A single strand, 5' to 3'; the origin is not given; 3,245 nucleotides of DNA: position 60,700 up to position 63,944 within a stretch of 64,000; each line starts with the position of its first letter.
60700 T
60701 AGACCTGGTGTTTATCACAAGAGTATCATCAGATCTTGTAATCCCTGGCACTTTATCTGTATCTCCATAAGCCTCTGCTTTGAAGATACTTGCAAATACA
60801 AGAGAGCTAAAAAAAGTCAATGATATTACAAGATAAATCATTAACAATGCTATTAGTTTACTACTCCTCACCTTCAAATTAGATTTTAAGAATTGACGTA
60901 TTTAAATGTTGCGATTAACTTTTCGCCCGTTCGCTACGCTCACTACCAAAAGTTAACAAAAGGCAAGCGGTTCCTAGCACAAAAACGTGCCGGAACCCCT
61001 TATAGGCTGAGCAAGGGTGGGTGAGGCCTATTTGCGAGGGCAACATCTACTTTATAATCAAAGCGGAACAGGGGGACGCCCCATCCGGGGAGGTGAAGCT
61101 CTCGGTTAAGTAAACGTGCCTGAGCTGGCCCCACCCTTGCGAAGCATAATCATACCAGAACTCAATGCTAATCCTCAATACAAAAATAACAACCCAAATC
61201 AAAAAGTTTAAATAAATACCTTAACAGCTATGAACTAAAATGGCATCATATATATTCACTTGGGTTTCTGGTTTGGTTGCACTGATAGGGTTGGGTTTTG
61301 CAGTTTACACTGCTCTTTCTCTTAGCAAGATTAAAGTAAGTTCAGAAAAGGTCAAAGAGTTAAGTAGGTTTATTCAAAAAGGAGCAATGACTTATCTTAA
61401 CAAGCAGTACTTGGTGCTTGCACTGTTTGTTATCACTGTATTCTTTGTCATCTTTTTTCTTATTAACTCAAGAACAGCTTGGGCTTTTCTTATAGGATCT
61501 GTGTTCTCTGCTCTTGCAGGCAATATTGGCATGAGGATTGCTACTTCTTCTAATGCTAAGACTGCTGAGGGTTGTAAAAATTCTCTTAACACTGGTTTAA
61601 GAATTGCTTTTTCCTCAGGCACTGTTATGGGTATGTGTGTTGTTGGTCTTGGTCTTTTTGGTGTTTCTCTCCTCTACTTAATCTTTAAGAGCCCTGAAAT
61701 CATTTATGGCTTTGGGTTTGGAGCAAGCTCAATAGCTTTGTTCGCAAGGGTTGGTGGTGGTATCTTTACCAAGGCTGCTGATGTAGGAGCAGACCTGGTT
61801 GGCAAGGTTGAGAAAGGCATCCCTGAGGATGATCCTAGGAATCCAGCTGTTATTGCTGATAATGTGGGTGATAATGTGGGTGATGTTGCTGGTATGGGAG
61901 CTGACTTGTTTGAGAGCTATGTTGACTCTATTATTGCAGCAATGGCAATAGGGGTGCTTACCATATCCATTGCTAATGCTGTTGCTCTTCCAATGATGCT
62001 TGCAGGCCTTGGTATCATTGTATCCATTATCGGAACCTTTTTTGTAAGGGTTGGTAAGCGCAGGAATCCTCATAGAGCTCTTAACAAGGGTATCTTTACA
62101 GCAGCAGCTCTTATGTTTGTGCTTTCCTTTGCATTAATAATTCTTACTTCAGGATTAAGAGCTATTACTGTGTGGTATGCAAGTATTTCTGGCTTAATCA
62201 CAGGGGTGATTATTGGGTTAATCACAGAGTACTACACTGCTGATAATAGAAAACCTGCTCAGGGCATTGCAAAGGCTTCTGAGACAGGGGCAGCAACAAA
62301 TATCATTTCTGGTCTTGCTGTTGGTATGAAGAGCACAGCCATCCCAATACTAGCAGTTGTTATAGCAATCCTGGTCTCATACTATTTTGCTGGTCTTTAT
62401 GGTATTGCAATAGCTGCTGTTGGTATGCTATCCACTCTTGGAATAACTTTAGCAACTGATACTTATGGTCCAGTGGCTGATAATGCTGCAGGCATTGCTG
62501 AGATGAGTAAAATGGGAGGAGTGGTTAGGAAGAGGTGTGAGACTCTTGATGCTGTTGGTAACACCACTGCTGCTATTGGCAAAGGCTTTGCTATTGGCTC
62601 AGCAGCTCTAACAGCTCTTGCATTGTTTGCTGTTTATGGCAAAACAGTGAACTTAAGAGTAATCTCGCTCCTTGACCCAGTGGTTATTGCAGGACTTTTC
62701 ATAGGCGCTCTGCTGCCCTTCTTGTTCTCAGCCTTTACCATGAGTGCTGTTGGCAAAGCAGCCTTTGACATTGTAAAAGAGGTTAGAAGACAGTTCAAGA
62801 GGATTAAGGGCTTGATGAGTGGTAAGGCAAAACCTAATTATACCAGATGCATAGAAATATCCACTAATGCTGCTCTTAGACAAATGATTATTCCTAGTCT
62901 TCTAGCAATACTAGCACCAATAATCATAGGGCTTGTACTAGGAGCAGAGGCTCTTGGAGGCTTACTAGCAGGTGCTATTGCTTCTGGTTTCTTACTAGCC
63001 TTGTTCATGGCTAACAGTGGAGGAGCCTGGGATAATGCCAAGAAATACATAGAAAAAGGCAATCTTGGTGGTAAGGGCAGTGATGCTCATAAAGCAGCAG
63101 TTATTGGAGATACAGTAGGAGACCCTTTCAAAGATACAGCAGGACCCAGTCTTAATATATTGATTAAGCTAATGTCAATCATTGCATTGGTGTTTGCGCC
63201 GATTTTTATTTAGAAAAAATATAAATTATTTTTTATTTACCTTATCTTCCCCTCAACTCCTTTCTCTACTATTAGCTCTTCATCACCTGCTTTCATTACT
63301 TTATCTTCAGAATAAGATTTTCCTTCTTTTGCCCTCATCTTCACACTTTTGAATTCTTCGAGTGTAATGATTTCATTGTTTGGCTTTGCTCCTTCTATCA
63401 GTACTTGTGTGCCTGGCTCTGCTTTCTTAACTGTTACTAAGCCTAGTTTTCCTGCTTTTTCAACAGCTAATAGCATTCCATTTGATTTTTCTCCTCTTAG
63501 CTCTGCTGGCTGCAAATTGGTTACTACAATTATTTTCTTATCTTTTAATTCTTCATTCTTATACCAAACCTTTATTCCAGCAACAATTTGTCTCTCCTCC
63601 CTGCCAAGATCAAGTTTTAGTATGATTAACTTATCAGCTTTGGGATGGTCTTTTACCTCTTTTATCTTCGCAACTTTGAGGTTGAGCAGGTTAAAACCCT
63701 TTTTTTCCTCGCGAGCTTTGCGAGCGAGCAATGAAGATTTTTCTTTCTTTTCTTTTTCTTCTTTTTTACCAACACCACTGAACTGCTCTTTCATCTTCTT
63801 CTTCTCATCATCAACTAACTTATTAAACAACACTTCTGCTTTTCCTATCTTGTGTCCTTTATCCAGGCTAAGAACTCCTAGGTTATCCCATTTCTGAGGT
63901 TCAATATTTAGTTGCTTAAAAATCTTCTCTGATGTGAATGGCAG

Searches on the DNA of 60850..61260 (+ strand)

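Call 9: search_rna_families(source=window, start=60850, end=61260, threshold=evalue, max_evalue=10, show_alignments=3)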
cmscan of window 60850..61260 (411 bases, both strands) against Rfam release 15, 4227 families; matches with E-value up to 10: 0.
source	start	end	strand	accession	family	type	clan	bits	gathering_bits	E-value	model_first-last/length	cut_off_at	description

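Call 55: search_dna_similar(query=window:60905-61160:+, collection=plasmids, mode=distant, max_evalue=1, max_rows=15)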
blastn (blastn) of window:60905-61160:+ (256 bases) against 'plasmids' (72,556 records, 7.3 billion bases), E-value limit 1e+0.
No match.

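Call 56: search_dna_similar(query=window:60905-61160:+, collection=phages, mode=distant, max_evalue=1, max_rows=15)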
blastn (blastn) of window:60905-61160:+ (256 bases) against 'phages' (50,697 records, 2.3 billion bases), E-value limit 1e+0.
No match.

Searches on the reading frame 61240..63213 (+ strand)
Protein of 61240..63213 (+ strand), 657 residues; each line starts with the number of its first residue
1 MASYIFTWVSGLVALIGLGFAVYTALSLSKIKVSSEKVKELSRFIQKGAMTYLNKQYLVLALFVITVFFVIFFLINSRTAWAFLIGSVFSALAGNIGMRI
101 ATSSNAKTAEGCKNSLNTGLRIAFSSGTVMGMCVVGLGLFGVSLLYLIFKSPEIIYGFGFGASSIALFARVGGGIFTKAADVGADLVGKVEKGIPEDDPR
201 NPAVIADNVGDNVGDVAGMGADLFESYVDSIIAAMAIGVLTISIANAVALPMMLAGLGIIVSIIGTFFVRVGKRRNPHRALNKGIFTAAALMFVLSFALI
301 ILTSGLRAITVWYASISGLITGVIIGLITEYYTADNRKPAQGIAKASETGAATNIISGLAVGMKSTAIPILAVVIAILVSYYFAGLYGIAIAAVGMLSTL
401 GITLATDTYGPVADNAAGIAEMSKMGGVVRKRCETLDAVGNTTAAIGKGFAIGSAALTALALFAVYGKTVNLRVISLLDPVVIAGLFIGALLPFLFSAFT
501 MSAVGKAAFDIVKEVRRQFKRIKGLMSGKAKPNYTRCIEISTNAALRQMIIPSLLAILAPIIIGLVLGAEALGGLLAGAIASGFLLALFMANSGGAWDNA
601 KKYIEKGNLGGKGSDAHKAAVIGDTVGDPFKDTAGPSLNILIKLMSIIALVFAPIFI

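Call 68: find_homologous_proteins(query=window:61240-63213:+, max_evalue=1e-100)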
Query window:61240-63213:+ (657 aa): 7999 proteins with E <= 1e-100 among 8000 candidates; the best 120 are listed.
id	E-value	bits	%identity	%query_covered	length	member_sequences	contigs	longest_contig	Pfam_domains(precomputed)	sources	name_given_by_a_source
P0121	0.0e+0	1364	100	100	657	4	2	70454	PF03030.22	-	-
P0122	0.0e+0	1070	78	99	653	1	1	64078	PF03030.22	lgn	-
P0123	0.0e+0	1068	77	99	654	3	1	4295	PF03030.22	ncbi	-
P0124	0.0e+0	1065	77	99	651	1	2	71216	PF03030.22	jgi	jgi:K(+)-stimulated pyrophosphate-energized sodium pump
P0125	0.0e+0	1063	76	99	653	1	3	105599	PF03030.22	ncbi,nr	ncbi:MAG: sodium-translocating pyrophosphatase [Candidatus Aenigmarchaeota archaeon]|nr:sodium-trans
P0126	0.0e+0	1062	76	100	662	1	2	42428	PF03030.22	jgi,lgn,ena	-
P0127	0.0e+0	1056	76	99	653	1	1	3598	PF03030.22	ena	-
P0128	0.0e+0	1054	77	99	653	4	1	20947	PF03030.22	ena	-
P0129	0.0e+0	1053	76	99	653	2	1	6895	PF03030.22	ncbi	-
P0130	0.0e+0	1051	75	99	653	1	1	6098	PF03030.22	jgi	jgi:K(+)-stimulated pyrophosphate-energized sodium pump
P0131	0.0e+0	1043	76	96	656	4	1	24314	PF03030.22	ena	-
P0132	0.0e+0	1040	75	99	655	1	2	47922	PF03030.22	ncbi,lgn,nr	ncbi:MAG: sodium-translocating pyrophosphatase [Candidatus Aenigmarchaeota archaeon]|nr:sodium-trans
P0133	0.0e+0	1027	74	99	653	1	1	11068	PF03030.22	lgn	-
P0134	0.0e+0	1011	73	99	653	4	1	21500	PF03030.22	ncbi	-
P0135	1.0e-295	1001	75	96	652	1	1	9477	PF03030.22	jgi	jgi:K(+)-stimulated pyrophosphate-energized sodium pump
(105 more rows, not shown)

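Call 69: find_encoding_contigs(protein=P0122, flank=3000, max_places=1)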
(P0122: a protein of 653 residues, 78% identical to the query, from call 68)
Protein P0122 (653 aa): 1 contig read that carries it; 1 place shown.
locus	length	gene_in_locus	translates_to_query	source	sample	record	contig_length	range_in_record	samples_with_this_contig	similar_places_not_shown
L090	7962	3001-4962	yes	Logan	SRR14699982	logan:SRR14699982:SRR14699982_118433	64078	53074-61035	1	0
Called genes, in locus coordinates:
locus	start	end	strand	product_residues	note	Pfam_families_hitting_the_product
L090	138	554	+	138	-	-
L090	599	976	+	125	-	PF18477:PIN_9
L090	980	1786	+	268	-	PF01261:AP_endonuc_2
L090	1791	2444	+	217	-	PF00702:Hydrolase, PF06888:Put_Phosphatase, PF12710:HAD, PF13419:HAD_2, PF08282:Hydrolase_3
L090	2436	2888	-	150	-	-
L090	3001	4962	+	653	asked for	PF03030:H_PPase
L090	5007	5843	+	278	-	-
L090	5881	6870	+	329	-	PF01008:IF-2B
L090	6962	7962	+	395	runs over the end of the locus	PF00480:ROK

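Call 70: find_encoding_contigs(protein=P0124, flank=3000, max_places=1)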
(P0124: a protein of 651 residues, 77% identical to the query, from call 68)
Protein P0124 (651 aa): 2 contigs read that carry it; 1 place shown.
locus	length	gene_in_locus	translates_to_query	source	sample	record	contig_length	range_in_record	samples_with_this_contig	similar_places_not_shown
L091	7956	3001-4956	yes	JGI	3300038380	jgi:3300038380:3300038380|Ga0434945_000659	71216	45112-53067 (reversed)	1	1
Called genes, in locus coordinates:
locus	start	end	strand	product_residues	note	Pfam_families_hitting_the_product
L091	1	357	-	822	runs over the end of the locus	PF02463:SMC_N, PF13175:AAA_15, PF13476:AAA_23, PF06470:SMC_hinge, PF13304:AAA_21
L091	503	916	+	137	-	-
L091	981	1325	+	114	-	PF18477:PIN_9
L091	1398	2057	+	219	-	PF00702:Hydrolase, PF06888:Put_Phosphatase, PF12710:HAD, PF13419:HAD_2, PF08282:Hydrolase_3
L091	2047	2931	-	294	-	PF01171:ATP_bind_3, PF03054:tRNA_Me_trans (weak), PF06508:QueC (weak)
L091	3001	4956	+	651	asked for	PF03030:H_PPase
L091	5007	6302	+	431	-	-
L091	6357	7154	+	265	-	PF02110:HK, PF08543:Phos_pyr_kin (weak), PF01256:Carb_kinase (weak)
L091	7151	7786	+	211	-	PF02581:TMP-TENI, PF00977:His_biosynth (weak)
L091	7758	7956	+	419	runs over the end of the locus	PF01964:ThiC_Rad_SAM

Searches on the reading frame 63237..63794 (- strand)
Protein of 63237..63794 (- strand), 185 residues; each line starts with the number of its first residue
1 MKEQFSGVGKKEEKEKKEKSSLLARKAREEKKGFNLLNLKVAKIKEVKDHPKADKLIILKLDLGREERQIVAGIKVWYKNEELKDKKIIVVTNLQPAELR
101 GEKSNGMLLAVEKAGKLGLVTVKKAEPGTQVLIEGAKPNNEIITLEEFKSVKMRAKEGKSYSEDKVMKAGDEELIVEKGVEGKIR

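Call 83: search_protein_families(library=pfam, proteins=[window:63237-63794:-], max_evalue=0.001)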
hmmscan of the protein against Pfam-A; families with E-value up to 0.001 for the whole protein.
window:63237-63794:- (185 aa): 1 family
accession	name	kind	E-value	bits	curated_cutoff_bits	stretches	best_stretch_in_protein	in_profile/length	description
PF01588.26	tRNA_bind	-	2.2e-29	101.8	27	1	39-129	1-95/96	Putative tRNA binding domain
